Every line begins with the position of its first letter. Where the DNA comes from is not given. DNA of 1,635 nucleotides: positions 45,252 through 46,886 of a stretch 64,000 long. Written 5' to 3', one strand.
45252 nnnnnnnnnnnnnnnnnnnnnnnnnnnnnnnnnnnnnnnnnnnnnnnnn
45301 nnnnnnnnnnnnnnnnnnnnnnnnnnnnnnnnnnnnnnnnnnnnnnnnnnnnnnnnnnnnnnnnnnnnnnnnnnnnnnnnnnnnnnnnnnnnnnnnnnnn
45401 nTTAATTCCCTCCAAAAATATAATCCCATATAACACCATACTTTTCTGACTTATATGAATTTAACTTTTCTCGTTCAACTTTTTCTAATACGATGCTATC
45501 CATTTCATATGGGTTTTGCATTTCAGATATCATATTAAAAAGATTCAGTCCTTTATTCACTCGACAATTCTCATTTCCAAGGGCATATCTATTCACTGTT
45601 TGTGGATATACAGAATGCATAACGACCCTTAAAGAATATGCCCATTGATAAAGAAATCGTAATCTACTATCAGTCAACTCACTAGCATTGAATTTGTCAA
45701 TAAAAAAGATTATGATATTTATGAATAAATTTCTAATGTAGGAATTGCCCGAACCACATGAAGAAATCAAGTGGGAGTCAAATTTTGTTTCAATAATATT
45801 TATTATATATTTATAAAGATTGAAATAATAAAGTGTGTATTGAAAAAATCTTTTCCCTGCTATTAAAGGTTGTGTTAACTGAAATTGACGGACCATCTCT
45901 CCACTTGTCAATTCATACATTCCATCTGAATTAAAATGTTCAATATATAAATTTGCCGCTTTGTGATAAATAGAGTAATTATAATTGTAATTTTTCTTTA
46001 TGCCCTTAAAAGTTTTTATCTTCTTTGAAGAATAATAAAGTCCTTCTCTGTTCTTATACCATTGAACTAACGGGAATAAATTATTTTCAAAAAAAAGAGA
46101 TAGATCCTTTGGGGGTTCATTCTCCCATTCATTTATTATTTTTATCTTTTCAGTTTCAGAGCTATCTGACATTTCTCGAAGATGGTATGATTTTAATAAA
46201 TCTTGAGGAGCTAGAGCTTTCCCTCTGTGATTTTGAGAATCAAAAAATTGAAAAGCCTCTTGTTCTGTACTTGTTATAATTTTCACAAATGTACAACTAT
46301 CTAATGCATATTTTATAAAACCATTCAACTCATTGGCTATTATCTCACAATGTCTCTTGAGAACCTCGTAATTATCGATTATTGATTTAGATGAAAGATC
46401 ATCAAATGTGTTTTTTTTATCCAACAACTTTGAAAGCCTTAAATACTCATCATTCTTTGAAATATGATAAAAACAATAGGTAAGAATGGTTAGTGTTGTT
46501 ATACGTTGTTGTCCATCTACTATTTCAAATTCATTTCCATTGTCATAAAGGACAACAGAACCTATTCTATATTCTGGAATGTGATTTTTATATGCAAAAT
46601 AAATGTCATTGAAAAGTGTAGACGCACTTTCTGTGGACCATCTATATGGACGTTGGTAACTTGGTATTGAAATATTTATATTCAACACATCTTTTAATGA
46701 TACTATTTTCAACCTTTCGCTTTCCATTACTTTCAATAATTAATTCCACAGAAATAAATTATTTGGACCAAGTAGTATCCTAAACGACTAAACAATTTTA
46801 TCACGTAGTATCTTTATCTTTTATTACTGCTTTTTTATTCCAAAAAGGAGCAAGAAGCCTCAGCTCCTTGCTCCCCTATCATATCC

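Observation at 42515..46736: Candidate novel three-gene defence operon: DUF262, DUF262-DUF1524 and a DUF1016 PD-(D/E)XK nuclease with overlapping reading frames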

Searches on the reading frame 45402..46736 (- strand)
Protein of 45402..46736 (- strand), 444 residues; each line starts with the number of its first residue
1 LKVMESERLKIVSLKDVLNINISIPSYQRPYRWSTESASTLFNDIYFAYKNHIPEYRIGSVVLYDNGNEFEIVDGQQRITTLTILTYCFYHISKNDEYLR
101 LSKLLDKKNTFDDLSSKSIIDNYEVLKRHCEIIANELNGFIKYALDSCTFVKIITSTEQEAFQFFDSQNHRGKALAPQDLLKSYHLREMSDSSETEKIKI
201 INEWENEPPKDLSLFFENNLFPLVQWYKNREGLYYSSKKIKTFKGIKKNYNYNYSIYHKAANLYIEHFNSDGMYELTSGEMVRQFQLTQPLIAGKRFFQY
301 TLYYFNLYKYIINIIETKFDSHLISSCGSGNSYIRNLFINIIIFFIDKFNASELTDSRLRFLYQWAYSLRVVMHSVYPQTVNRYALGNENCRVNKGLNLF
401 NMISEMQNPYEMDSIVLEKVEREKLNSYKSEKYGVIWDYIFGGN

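Call 3: search_protein_families(library=pfam, proteins=[window:45402-46736:-], max_evalue=0.01)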
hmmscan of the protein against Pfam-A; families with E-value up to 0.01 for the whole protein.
window:45402-46736:- (444 aa): 2 families
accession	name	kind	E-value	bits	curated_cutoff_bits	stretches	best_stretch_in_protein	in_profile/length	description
PF25202.1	DUF7834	-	4.7e-57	194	27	1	196-426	1-229/235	Family of unknown function (DUF7834)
PF03235.19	GmrSD_N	-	1.9e-31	110.2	33.2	1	20-185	10-198/199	GmrSD restriction endonuclease, N-terminal domain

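Call 4: search_protein_families(library=padloc, proteins=[window:45402-46736:-], max_evalue=0.01)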
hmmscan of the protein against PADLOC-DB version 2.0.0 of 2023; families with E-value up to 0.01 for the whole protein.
window:45402-46736:- (444 aa): 27 families (the best 25 are shown)
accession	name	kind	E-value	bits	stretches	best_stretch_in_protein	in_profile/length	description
PDLC04154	HEC-06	-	1.1e-26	91.6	2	20-89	22-92/569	-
PDLC04157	HEC-06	-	1.1e-26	91.5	2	10-86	10-89/558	-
PDLC04155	HEC-06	-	3.1e-24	83.4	2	10-86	8-87/562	-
PDLC02687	Orf5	-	8.4e-24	82.2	2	21-88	17-85/543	Orf5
PDLC02686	Orf5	-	4.3e-22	76.3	2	4-96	6-103/566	Orf5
PDLC02695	Orf5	-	5.2e-22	75.9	2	20-127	18-135/601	Orf5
PDLC02691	Orf5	-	2.6e-20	70.5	2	16-95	15-96/579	Orf5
PDLC02693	Orf5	-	4.9e-20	70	2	23-90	10-84/543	Orf5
PDLC02690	Orf5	-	1.8e-19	68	2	22-86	10-76/531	Orf5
PDLC04156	HEC-06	-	8.4e-18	62.2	2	21-95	20-97/562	-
PDLC02700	Orf5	-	2.2e-17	61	2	16-94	5-88/555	Orf5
PDLC02701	Orf5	-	4.8e-16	56.4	2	23-93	21-103/596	Orf5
PDLC02699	Orf5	-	1.8e-13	48.1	1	23-86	2-63/530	Orf5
PDLC02694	Orf5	-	2.1e-13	47.8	2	127-210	185-268/574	Orf5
PDLC02696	Orf5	-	2.3e-12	44.7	2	23-90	2-72/558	Orf5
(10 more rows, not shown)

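Call 5: search_protein_families(library=ncbifam, proteins=[window:45402-46736:-], max_evalue=0.01)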
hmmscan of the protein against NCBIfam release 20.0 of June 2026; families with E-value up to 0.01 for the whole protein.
window:45402-46736:- (444 aa): 0 families

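Call 14: find_homologous_proteins(query=window:45402-46727:-, max_evalue=0.00001)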
Query window:45402-46727:- (441 aa): 5113 proteins with E <= 0.00001 among 8000 candidates; the best 120 are listed.
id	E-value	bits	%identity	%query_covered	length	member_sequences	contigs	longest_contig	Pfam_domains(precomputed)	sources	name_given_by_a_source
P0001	4.8e-294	993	100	100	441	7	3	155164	PF25202.2,PF03235.20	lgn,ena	-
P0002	7.4e-225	765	77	100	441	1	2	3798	PF25202.2,PF03235.20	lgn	-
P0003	3.9e-219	746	74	100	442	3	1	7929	PF25202.2,PF03235.20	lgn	-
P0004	1.2e-215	735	73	100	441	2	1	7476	PF25202.2,PF03235.20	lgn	-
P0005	8.0e-215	732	73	100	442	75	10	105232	PF25202.2,PF03235.20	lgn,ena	-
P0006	3.8e-210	717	73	100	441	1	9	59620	PF25202.2,PF03235.20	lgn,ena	-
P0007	1.2e-207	708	70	100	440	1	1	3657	PF25202.2,PF03235.20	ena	-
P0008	1.1e-206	705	71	100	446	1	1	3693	PF25202.2,PF03235.20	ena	-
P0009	7.2e-206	702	72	100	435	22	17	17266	PF25202.2,PF03235.20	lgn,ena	-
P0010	5.0e-205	700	71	100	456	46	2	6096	PF25202.2,PF03235.20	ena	-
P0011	1.8e-200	685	69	99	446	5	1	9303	PF25202.2,PF03235.20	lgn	-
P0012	5.1e-199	680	70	100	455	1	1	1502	PF25202.2,PF03235.20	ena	-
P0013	6.2e-173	594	61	99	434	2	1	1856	PF25202.2,PF03235.20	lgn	-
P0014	8.7e-173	593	62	100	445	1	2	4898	PF25202.2,PF03235.20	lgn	-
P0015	1.1e-171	590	60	99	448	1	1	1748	PF25202.2,PF03235.20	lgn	-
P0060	3.8e-151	522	56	99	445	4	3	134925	PF25202.2,PF03235.20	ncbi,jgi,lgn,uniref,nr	ncbi:DUF262 domain-containing protein [Butyrivibrio sp. NC2007]|jgi:hypothetical protein|uniref:DUF2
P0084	1.2e-149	517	59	100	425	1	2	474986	PF25202.2,PF03235.20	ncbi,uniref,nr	ncbi:DUF262 domain-containing protein [Campylobacter sp. JMF_01 NE2]|uniref:DUF262 domain-containing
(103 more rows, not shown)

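Call 15: find_encoding_contigs(protein=P0001, flank=10000, max_places=4)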
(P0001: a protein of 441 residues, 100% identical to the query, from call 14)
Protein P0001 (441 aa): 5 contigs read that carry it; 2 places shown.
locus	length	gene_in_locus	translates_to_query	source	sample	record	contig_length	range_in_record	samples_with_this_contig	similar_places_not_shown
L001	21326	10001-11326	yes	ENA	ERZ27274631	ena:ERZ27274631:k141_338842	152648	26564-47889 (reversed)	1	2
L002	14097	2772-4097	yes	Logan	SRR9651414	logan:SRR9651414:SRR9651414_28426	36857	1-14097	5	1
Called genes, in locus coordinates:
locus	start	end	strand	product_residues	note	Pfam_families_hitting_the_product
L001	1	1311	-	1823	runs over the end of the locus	PF13927:Ig_3 (faint), PF00801:PKD (faint), PF07679:I-set (faint), PF18565:Glyco_hydro2_C5 (faint), PF27433:YolB (faint), PF19081:Ig_7 (weak), PF13585:CHU_C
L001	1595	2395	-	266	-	PF00899:ThiF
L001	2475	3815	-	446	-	-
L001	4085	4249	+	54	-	-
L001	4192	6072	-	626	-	PF00150:Cellulase, PF18962:Por_Secre_tail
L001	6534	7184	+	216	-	PF08378:NERD, PF01396:Zn_ribbon_Top1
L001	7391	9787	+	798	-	PF06165:GH94_b-supersand, PF17167:Glyco_hydro_94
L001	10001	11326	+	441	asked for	PF03235:GmrSD_N, PF25202:DUF7834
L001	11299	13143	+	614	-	PF03235:GmrSD_N, PF07510:GmrSD_C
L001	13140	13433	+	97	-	PF17761:DUF1016_N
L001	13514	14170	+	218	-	PF14300:DMP19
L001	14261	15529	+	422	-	PF13173:AAA_14, PF13635:DUF4143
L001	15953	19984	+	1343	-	PF02018:CBM_4_9, PF22848:ASD1_dom, PF06964:Alpha-L-AF_C, PF13385:Laminin_G_3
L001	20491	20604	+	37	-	-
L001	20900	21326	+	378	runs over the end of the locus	PF00202:Aminotran_3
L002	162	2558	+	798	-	PF06165:GH94_b-supersand, PF17167:Glyco_hydro_94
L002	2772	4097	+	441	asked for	PF03235:GmrSD_N, PF25202:DUF7834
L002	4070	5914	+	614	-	PF03235:GmrSD_N, PF07510:GmrSD_C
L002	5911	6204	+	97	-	PF17761:DUF1016_N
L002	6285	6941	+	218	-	PF14300:DMP19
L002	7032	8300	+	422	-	PF13173:AAA_14, PF13635:DUF4143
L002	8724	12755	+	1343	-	PF02018:CBM_4_9, PF22848:ASD1_dom, PF06964:Alpha-L-AF_C, PF13385:Laminin_G_3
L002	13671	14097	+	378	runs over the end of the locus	PF00202:Aminotran_3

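Call 16: find_encoding_contigs(protein=P0084, flank=8000, max_places=2)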
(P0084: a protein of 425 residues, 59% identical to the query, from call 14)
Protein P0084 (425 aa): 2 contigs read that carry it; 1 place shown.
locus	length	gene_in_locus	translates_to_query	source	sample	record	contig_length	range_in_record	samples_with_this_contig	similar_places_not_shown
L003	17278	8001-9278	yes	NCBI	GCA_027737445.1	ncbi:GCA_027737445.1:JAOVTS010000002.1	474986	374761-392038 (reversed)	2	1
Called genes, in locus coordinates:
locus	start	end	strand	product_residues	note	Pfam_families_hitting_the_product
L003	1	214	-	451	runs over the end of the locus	PF00206:Lyase_1, PF10397:ADSL_C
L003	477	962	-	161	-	PF04073:tRNA_edit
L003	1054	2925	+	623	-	PF01134:GIDA, PF07992:Pyr_redox_2 (weak), PF12831:FAD_oxidored, PF21680:GIDA_C_1st, PF13932:SAM_GIDA_C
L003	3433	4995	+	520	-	PF00664:ABC_membrane, PF00005:ABC_tran, PF02463:SMC_N (faint), PF13304:AAA_21 (faint)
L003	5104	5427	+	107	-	PF00034:Cytochrom_C, PF13442:Cytochrome_CBB3 (weak)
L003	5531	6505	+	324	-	PF04055:Radical_SAM, PF06968:BATS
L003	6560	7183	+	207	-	PF00677:Lum_binding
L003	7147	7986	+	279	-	PF02578:Cu-oxidase_4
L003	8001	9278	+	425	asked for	PF03235:GmrSD_N, PF25202:DUF7834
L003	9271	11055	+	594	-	PF03235:GmrSD_N, PF07510:GmrSD_C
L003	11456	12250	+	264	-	PF00318:Ribosomal_S2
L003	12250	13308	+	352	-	PF00889:EF_TS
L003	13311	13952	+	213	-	PF13555:AAA_29 (weak), PF00005:ABC_tran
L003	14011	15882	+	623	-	-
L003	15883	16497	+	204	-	PF00004:AAA (faint), PF00625:Guanylate_kin, PF03215:Rad17 (weak), PF13671:AAA_33 (faint)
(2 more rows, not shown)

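Call 17: find_encoding_contigs(protein=P0060, flank=8000, max_places=2)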
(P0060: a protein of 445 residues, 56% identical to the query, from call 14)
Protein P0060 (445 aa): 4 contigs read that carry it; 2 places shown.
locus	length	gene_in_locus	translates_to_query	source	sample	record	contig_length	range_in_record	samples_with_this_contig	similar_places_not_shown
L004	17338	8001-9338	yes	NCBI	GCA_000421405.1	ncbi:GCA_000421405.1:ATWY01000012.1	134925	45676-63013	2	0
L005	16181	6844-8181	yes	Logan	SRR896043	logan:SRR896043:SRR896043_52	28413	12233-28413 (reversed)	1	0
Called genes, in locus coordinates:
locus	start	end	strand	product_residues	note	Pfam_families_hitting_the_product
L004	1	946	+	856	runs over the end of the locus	PF12705:PDDEXK_1, PF01930:Cas_Cas4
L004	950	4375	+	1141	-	PF00580:UvrD-helicase, PF13245:AAA_19 (faint), PF13361:UvrD_C, PF13538:UvrD_C_2 (faint), PF12705:PDDEXK_1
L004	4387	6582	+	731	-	PF18491:SRA, PF01844:HNH (weak)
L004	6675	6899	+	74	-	-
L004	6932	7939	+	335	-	PF13280:WYL, PF25583:WCX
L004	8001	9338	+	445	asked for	PF03235:GmrSD_N, PF25202:DUF7834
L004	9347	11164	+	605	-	PF03235:GmrSD_N, PF07510:GmrSD_C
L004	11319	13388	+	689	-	PF00004:AAA, PF17866:AAA_lid_6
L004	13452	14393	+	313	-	-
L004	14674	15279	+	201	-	-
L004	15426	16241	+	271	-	PF01381:HTH_3, PF12844:HTH_19, PF13443:HTH_26 (faint), PF13560:HTH_31 (weak), PF13328:HD_4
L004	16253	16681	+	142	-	-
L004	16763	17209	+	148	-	PF12641:Flavodoxin_3 (weak), PF12724:Flavodoxin_5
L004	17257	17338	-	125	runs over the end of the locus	PF02661:Fic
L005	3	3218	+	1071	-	?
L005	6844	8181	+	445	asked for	PF03235:GmrSD_N, PF25202:DUF7834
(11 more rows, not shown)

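Call 19: find_related_loci(query=A1, collection=genome_contigs, flank=8000)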
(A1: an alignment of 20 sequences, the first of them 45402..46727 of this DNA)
Query A1 (441 aa) in genome_contigs; peptide patterns used: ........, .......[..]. (x = any residue, [..] = any of these).
599 stretches matched a pattern (row limit reached: there are more); 576 encode a relative of the query (tblastn E <= 1e-3); the best 80 are kept; 79 distinct loci.
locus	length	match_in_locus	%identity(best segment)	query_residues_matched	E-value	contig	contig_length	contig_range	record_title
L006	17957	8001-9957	59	3-438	1e-172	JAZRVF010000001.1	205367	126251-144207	MAG: Treponemataceae bacterium isolate T1900044954_TA20190008.MAGScoT_cleanbin_000028 SGB_3786_k141_2203271, whole genom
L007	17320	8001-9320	56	2-437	5e-161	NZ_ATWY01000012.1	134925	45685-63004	Butyrivibrio sp. NC2007 G632DRAFT_scaffold00012.12_C, whole genome shotgun sequence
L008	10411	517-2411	56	3-440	3e-160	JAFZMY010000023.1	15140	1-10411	MAG: Neisseriaceae bacterium isolate RGIG7913 Water_buffalos_Reticulum.Co__c605059, whole genome shotgun sequence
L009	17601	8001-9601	59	1-418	3e-159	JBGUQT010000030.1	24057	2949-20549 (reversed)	MAG: Treponema sp. isolate ruminal_MAG_133 ruminal_MAG_133_contig_0030, whole genome shotgun sequence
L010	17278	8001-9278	58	7-423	2e-157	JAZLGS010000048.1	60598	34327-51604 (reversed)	MAG: Treponema sp. isolate T1900044992_TA20190054.MAGScoT_cleanbin_000019 SGB_4226_k141_1187762, whole genome shotgun se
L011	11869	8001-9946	54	7-440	8e-155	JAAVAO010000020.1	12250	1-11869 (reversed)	MAG: Treponema sp. isolate Mgla_MAG_ref_448 c_000000019479, whole genome shotgun sequence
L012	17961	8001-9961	53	1-438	6e-150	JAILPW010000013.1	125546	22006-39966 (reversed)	MAG: Clostridia bacterium isolate RUI342 k141_16108255_flag=0_multi=61.4004_len=125546, whole genome shotgun sequence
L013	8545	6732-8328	54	1-440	1e-152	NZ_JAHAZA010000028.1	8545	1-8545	MAG: Treponema sp. isolate MB2.38 k127_24816, whole genome shotgun sequence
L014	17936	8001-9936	51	3-439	2e-148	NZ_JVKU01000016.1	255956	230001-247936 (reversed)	Streptococcus sp. 343_SSPC, whole genome shotgun sequence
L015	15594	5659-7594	51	3-439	4e-148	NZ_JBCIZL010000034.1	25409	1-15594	Streptococcus parasanguinis strain 2218st2_F9_2218SCRN_220325 NODE_34_length_25482_cov_11.692738, whole genome shotgun s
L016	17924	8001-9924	54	6-438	5e-148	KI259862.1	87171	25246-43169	Peptostreptococcaceae bacterium oral taxon 113 str. W5053 genomic scaffold Scaffold88, whole genome shotgun sequence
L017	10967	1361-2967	53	1-441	8e-146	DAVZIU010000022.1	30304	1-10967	MAG TPA_asm: Treponema berlinense isolate gSpreadC_ID_74 NODE_232_length_30304_cov_12.345598, whole genome shotgun seque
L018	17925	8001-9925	50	1-440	2e-136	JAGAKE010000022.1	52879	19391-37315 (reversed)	MAG: Fibrobacteraceae bacterium isolate RGIG8517 Water_deer_Cecum-2__c239, whole genome shotgun sequence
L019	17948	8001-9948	52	4-421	2e-134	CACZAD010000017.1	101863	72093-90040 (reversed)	MAG: Fibrobacter succinogenes isolate RUG12439 genome assembly, contig: RUG12439_asm_17, whole genome shotgun sequence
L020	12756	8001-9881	50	3-434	6e-129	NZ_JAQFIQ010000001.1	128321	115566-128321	Breznakia sp. PF5-3 Ga0505214_01, whole genome shotgun sequence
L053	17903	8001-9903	39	2-440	8e-83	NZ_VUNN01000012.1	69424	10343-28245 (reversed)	Bullifex porci strain NM-380-WT-3C1 seq12, whole genome shotgun sequence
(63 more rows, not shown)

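Call 21: search_solved_structures(query=window:45402-46727:-, max_evalue=0.01, show_alignments=2)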
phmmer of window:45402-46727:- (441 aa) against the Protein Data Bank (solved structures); distinct sequences matched with E-value up to 0.01: 0.

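Call 36: find_encoding_contigs(protein=P0005, flank=7000, max_places=4)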
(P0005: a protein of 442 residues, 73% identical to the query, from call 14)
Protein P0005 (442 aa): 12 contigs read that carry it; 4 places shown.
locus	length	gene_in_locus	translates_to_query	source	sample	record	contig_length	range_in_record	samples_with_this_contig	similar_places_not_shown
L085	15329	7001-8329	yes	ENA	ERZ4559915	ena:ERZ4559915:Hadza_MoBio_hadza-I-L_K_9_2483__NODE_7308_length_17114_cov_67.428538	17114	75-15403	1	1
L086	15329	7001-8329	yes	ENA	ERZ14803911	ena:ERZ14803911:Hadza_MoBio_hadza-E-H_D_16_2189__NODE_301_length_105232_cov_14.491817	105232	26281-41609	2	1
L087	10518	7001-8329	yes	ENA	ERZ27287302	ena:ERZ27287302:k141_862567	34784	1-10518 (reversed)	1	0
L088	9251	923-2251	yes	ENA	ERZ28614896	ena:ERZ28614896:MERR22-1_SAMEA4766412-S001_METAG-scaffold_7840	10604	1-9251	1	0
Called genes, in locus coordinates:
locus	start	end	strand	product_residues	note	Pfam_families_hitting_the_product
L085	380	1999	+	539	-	PF09479:Flg_new (faint)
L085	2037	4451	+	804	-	PF09479:Flg_new (faint)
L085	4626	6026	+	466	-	PF03853:YjeF_N, PF01256:Carb_kinase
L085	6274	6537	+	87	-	-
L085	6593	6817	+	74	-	PF00589:Phage_integrase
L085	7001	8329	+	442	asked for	PF03235:GmrSD_N, PF25202:DUF7834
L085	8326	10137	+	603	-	PF03235:GmrSD_N, PF07510:GmrSD_C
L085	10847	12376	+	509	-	-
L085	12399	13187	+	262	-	-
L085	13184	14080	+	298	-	-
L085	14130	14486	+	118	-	PF06296:RelE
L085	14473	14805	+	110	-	PF01381:HTH_3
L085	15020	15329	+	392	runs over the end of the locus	-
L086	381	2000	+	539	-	PF09479:Flg_new (faint)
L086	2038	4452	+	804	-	PF09479:Flg_new (faint)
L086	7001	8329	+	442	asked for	PF03235:GmrSD_N, PF25202:DUF7834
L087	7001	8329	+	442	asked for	PF03235:GmrSD_N, PF25202:DUF7834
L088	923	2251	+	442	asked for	PF03235:GmrSD_N, PF25202:DUF7834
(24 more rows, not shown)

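Call 37: find_encoding_contigs(protein=P0006, flank=7000, max_places=3)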
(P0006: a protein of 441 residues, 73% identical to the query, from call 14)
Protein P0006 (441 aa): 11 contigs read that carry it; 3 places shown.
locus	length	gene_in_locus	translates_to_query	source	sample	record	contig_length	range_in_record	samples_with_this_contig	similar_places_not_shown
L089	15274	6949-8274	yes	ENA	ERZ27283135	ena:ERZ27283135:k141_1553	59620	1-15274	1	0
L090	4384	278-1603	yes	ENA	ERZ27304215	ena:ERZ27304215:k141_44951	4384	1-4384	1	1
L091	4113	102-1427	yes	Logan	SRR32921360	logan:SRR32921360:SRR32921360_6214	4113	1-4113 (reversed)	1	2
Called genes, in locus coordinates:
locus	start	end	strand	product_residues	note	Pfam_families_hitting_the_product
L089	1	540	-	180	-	?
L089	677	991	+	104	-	PF22679:T1R_D3-like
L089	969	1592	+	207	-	-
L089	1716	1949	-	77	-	-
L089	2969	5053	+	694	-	PF02743:dCache_1, PF00672:HAMP, PF00015:MCPsignal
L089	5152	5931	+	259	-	-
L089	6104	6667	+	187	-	-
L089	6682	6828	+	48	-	-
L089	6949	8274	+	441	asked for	PF03235:GmrSD_N, PF25202:DUF7834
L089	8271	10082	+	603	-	PF03235:GmrSD_N, PF07510:GmrSD_C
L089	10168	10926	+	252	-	-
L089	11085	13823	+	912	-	PF13289:SIR2_2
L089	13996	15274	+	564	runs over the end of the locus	PF00672:HAMP (weak), PF00015:MCPsignal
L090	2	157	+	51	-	?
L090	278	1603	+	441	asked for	PF03235:GmrSD_N, PF25202:DUF7834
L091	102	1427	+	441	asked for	PF03235:GmrSD_N, PF25202:DUF7834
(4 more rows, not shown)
